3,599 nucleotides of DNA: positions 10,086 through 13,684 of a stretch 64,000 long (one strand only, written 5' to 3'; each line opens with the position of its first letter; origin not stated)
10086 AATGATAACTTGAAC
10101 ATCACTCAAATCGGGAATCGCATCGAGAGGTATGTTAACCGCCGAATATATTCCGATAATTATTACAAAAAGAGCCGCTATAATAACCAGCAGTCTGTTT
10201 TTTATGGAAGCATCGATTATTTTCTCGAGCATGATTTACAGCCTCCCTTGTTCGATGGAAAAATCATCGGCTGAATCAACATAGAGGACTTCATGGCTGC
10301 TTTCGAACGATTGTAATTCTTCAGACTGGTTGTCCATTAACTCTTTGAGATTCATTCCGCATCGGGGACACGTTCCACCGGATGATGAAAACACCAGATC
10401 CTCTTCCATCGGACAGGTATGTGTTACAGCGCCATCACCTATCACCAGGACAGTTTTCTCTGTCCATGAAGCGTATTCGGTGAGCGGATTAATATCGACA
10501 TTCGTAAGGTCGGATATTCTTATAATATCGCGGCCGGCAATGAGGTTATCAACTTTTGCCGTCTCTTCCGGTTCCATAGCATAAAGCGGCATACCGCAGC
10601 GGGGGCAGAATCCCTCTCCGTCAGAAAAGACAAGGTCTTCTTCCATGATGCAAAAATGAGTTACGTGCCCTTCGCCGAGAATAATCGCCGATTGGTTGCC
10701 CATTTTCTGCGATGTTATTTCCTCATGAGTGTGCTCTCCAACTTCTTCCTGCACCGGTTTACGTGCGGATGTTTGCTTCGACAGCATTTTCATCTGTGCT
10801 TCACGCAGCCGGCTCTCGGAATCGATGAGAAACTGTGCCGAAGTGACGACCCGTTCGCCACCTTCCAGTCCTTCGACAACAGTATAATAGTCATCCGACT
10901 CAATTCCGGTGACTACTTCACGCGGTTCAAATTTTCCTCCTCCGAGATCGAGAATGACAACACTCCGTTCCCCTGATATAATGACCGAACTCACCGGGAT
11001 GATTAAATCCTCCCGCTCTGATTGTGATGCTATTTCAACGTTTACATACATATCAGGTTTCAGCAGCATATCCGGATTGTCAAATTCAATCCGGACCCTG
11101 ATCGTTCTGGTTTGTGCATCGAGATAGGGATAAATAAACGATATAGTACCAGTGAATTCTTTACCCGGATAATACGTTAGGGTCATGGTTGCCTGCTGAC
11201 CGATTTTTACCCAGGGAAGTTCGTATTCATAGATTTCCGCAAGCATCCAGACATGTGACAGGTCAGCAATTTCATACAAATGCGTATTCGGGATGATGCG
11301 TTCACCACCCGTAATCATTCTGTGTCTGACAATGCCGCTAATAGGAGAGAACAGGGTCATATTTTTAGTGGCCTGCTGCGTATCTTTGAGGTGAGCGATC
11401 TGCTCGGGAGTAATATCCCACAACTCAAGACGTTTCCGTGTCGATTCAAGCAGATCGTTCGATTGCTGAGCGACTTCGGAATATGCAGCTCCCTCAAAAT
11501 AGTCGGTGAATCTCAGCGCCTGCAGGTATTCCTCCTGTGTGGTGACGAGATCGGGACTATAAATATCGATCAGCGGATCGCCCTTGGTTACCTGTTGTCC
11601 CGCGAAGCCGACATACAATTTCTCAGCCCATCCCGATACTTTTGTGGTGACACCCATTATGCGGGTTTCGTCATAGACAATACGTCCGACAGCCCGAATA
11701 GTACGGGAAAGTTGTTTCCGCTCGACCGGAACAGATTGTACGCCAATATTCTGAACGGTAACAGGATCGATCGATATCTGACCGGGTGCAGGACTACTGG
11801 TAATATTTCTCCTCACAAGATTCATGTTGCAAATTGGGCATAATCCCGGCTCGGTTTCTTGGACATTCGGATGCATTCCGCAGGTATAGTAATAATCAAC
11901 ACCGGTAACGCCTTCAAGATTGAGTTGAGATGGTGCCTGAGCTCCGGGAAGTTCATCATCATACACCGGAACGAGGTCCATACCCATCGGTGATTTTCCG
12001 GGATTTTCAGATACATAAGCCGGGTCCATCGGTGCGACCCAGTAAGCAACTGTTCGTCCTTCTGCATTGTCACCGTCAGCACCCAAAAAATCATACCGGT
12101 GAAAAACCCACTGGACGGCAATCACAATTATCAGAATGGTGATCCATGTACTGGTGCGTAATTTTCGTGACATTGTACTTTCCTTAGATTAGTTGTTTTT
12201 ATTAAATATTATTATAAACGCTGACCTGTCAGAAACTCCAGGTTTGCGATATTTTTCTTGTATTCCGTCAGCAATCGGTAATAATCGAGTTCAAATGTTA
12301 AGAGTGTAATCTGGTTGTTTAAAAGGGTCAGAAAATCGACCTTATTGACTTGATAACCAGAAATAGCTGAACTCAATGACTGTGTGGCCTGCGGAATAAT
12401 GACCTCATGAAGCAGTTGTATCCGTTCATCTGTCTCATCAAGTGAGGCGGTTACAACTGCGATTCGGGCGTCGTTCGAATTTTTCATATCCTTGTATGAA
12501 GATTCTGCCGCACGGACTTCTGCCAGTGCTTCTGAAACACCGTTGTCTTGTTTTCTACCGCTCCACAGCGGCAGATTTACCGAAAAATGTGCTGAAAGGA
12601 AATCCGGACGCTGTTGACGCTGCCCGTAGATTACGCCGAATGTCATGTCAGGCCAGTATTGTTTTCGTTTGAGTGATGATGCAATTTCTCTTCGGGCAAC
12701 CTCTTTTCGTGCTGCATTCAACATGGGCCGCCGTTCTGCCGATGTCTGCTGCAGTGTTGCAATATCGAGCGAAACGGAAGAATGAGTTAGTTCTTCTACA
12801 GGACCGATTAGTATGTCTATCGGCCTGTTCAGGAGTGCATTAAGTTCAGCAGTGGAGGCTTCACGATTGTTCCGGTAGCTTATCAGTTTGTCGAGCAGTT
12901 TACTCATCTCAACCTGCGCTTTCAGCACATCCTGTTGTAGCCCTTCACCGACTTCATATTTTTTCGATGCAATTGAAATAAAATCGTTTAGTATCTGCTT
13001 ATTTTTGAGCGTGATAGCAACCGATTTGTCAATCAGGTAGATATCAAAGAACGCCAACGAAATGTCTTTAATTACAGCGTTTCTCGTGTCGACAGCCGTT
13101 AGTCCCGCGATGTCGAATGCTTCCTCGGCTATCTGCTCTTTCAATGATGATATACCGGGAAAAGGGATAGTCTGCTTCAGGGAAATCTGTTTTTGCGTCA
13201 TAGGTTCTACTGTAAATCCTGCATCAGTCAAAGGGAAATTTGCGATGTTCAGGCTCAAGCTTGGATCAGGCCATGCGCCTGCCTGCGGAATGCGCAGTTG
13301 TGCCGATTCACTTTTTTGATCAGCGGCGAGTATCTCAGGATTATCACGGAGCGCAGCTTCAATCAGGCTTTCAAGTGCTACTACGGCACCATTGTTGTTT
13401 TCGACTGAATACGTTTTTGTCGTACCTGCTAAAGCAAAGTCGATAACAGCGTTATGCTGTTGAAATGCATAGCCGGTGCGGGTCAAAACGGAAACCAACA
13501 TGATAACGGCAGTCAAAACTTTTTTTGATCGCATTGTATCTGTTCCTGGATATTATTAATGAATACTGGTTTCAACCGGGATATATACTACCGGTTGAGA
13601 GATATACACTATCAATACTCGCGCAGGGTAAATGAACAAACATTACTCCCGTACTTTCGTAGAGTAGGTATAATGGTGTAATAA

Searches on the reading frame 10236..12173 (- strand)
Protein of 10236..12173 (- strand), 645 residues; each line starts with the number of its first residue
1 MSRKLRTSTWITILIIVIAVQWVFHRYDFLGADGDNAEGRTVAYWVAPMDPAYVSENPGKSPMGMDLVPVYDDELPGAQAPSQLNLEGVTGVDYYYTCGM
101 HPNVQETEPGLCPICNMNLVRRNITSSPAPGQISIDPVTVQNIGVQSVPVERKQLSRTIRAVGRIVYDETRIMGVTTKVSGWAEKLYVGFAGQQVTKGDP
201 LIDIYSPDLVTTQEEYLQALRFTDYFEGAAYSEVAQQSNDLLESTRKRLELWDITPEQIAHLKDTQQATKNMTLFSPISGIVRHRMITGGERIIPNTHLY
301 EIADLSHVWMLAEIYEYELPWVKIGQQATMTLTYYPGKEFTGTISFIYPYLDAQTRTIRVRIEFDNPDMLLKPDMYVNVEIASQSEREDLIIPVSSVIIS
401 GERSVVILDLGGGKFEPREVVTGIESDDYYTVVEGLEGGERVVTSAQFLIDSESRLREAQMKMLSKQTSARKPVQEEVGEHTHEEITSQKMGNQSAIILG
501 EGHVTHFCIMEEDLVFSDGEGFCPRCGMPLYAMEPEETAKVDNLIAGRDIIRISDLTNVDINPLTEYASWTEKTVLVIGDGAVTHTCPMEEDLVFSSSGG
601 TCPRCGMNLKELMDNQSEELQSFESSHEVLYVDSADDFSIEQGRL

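Call 5: search_protein_families(library=pfam, proteins=[window:10236-12173:-], max_evalue=1)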
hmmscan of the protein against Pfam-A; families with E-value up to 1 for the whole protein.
window:10236-12173:- (645 aa): 15 families
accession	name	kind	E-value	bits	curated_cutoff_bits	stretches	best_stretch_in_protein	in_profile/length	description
PF16576.10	HlyD_D23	-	5.2e-80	268.2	30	1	154-377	1-214/214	Barrel-sandwich domain of CusB or HlyD membrane-fusion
PF19335.5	HMBD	-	5e-22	78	23.6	3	95-120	1-26/28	Heavy metal binding domain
PF13437.12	HlyD_3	-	2.7e-17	63.9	22.2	1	273-371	1-103/106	HlyD family secretion protein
PF03119.21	DNA_ligase_ZBD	-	0.0047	17.2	25.8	0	523-538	2-16/27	NAD-dependent DNA ligase C4 zinc finger domain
PF09535.15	Gmx_para_CXXCG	-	0.013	15.3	25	1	504-561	155-212/236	Protein of unknown function (Gmx_para_CXXCG)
PF13240.11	Zn_Ribbon_1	-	0.016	15.5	25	1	517-530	10-23/23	zinc-ribbon domain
PF18439.7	zf_UBZ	-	0.11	12.6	25.6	0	601-611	4-14/32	Ubiquitin-Binding Zinc Finger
PF00529.27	CusB_dom_1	-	0.14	12.9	26.5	0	403-444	30-89/89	Cation efflux system protein CusB domain 1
PF16572.11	HlyD_D4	-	0.15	12.4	26.4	1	201-228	1-23/55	Long alpha hairpin domain of cation efflux system protein, CusB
PF18912.6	DZR_2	-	0.17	12.2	27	0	516-531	33-47/56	Double zinc ribbon domain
PF06827.20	zf-FPG_IleRS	-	0.28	11.5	21.3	0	523-528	4-9/30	Zinc finger found in FPG and IleRS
PF13453.11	Zn_ribbon_TFIIB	-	0.31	10.9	22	0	601-612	1-12/41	Transcription factor zinc-finger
PF05191.20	ADK_lid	-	0.35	11.2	26.6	0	108-122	20-34/36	Adenylate kinase, active site lid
PF25207.1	DUF7837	-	0.37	11.3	27.8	0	597-610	3-16/47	Domain of unknown function (DUF7837)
PF13824.12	zf-Mss51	-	0.86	10.3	27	0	523-533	17-27/55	Zinc-finger of mitochondrial splicing suppressor 51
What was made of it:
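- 10236..12173 (-): CusB-type periplasmic adaptor with three Cys-based HMBD domains. HlyD_D23 268 bits, HMBD x3 (call 5).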

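Call 6: search_protein_families(library=ncbifam, proteins=[window:10236-12173:-], max_evalue=1)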
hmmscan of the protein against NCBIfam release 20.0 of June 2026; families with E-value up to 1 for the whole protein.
window:10236-12173:- (645 aa): 22 families
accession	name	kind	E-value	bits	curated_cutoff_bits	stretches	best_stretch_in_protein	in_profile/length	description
NF007303.0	PRK09783.1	subfamily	2e-59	201.1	390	2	93-468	48-410/414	copper/silver efflux system membrane fusion protein CusB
TIGR01730.1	RND_mfp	subfamily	4.4e-39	134.3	94.9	1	145-454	1-317/322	efflux RND transporter periplasmic adaptor subunit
TIGR00999.1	8a0102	subfamily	7.6e-36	123.6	319.3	1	194-451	3-271/271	CzcB/NccB family metal efflux transporter periplasmic adaptor subunit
NF045680.1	DiMtlExpIhpB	equivalog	3.3e-21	75.6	450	1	258-453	125-317/326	divalent metal ion exporter adaptor subunit IhpB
NF008606.0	PRK11578.1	equivalog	4.1e-18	65.6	342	2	274-446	186-364/371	macrolide transporter subunit MacA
NF007132.1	PRK09578.1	equivalog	6.2e-13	48.3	512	1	339-469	254-386/396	MexX/AxyX family multidrug efflux RND transporter periplasmic adaptor subunit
TIGR00998.1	8a0101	subfamily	4e-12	45.7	390.8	1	256-347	189-281/334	EmrA/EmrK family multidrug efflux transporter periplasmic adaptor subunit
NF033138.2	RND-peri-MexC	equivalog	6.6e-11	41.9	625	1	341-453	253-366/375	MexC family multidrug efflux RND transporter periplasmic adaptor subunit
NF008589.1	PRK11556.1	equivalog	9.2e-11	41.3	391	1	350-445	279-374/392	MdtA/MuxA family multidrug efflux RND transporter periplasmic adaptor subunit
NF011604.1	PRK15030.1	equivalog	8.5e-09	34.9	765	1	341-453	257-370/397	multidrug efflux RND transporter periplasmic adaptor subunit AcrA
TIGR02971.1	heterocyst_DevB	subfamily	6e-08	32.4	129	1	211-347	146-278/327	ABC exporter membrane fusion protein, DevB family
NF007362.0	PRK09859.1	equivalog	2.2e-07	30.3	738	1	335-447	245-360/385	multidrug transporter subunit MdtE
NF000272.2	OqxA_adapt_sub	exception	2.8e-07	29.9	835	1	336-444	256-364/391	multidrug efflux RND transporter periplasmic adaptor subunit OqxA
NF011715.0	PRK15136.1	equivalog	6.5e-07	28.3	563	1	260-342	204-287/390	multidrug efflux MFS transporter periplasmic adaptor subunit EmrA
NF045904.1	RND-peri-MexE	equivalog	6.7e-07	28.5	714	1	330-471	240-381/390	multidrug efflux RND transporter periplasmic adaptor subunit MexE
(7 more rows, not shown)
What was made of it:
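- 10236..12173 (-): CusB PRK09783, 201 bits (call 6).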

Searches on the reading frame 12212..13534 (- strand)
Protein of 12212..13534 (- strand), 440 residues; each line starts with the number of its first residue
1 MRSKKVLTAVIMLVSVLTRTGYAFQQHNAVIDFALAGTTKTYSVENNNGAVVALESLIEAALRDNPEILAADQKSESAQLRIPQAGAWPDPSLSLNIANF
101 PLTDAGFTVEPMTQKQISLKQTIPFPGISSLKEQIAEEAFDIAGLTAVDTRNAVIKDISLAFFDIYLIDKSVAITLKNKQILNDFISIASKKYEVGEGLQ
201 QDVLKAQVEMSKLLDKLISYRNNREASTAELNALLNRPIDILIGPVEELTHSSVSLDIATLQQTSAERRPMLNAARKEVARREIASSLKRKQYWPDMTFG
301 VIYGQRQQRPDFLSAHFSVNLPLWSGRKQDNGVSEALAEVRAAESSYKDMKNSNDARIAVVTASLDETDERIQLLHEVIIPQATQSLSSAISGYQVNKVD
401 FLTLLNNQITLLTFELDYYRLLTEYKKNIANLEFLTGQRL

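Call 5: search_protein_families(library=pfam, proteins=[window:12212-13534:-], max_evalue=1)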
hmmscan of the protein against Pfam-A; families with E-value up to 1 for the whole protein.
window:12212-13534:- (440 aa): 3 families
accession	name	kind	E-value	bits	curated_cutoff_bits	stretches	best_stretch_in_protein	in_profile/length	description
PF02321.23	OEP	-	5.6e-46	157.1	22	2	54-236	1-187/187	Outer membrane efflux protein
PF17967.7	Pullulanase_N2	-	0.1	13.8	23.2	0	342-400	18-74/112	Pullulanase N2 domain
PF17987.7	PMT2_N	-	0.14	12.8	27.8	0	161-224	20-87/125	Phosphoethanolamine N-methyltransferase 2 N-terminal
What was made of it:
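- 12212..13534 (-): Outer-membrane factor (OEP/TolC family). PF02321, 157 bits (call 5).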

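Call 6: search_protein_families(library=ncbifam, proteins=[window:12212-13534:-], max_evalue=1)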
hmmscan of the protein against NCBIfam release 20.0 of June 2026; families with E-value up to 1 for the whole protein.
window:12212-13534:- (440 aa): 6 families
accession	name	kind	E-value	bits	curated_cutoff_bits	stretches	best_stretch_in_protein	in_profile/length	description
TIGR01844.1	type_I_sec_TolC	subfamily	2.7e-22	79.4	225.15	2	55-420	6-381/414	TolC family outer membrane protein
TIGR01845.1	outer_NodT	subfamily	9.5e-14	51.1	210.05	1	53-421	58-442/460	efflux transporter outer membrane subunit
NF045679.1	DiMtlExpIhpA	equivalog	2.5e-09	36.3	650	1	42-438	21-414/424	divalent metal ion exporter subunit IhpA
NF003047.0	PRK03957.1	equivalog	0.013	15.9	101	1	27-59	9-41/100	V-type ATP synthase subunit F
NF005159.0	PRK06635.2-3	equivalog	0.038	13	379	1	339-392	19-71/406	aspartate kinase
NF033717.2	HPDL_rSAM_activ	equivalog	0.043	13.1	420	1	129-224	153-251/311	4-hydroxyphenylacetate decarboxylase activase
